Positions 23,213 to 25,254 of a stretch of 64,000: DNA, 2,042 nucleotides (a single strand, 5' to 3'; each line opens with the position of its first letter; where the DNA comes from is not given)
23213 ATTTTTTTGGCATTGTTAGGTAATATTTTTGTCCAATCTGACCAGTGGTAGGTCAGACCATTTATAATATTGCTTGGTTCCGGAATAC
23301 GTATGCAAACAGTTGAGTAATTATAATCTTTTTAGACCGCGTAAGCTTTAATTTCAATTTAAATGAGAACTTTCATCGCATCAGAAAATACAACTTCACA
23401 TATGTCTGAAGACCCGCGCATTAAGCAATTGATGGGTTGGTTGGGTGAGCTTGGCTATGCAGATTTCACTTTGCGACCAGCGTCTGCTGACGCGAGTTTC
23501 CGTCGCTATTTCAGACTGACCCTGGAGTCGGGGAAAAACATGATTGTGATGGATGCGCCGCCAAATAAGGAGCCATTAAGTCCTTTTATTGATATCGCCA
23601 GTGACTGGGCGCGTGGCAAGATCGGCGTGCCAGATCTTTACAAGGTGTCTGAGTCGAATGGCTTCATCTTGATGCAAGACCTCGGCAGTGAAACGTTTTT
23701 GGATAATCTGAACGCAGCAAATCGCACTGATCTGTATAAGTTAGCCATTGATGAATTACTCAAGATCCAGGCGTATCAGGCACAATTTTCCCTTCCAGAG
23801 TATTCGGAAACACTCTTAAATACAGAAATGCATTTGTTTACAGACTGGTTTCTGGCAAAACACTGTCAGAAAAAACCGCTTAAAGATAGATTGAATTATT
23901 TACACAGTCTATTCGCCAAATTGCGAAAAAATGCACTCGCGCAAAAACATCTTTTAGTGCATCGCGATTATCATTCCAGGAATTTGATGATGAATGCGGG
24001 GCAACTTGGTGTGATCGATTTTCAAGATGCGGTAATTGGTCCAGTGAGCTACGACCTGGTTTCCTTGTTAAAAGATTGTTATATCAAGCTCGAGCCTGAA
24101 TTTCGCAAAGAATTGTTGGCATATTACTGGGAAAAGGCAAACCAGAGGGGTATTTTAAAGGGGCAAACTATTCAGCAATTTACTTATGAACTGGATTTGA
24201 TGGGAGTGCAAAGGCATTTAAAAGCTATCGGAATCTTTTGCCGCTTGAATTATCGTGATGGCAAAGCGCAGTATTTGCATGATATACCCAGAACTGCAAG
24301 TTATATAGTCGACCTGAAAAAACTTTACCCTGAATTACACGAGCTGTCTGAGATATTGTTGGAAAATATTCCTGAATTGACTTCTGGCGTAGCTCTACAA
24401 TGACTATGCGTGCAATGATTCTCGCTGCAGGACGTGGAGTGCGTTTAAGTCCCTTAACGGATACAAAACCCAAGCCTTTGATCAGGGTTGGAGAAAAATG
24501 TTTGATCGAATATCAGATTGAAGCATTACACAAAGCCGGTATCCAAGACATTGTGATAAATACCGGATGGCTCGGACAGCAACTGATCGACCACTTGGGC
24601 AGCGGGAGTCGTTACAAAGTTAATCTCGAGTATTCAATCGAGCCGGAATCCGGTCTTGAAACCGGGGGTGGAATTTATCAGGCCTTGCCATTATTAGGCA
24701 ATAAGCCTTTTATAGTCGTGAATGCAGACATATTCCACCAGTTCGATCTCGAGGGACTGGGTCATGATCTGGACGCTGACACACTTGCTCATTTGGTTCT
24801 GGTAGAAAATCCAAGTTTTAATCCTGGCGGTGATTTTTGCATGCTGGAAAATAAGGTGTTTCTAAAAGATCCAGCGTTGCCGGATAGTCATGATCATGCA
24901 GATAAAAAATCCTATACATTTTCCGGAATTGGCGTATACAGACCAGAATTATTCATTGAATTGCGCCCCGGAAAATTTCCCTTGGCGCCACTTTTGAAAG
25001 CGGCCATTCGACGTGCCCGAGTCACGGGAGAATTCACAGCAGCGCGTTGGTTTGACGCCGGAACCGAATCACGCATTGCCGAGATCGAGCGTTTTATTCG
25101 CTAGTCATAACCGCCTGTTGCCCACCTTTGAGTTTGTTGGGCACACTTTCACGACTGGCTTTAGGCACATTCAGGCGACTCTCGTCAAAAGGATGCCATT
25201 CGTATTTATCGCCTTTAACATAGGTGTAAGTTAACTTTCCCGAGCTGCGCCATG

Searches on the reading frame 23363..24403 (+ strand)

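Call 47: search_protein_families(library=pfam, proteins=[window:23363-24403:+], max_evalue=0.00001)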
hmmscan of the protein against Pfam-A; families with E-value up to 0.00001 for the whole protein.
window:23363-24403:+ (346 aa): 2 families
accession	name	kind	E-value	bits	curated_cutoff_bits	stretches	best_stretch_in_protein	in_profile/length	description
PF01636.29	APH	-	4.4e-32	112.2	23.2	1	36-255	1-229/239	Phosphotransferase enzyme family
PF02958.26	EcKL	-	5e-06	26.5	22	0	146-257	161-283/294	Ecdysteroid kinase-like family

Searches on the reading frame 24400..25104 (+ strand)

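Call 47: search_protein_families(library=pfam, proteins=[window:24400-25104:+], max_evalue=0.00001)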
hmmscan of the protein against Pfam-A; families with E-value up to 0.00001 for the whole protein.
window:24400-25104:+ (234 aa): 2 families
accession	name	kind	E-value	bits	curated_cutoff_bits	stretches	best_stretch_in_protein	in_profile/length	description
PF00483.29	NTP_transferase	-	7e-22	78.6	21.2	1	5-120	2-120/245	Nucleotidyl transferase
PF12804.13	NTP_transf_3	-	3e-11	44.2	27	1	5-111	1-96/160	MobA-like NTP transferase domain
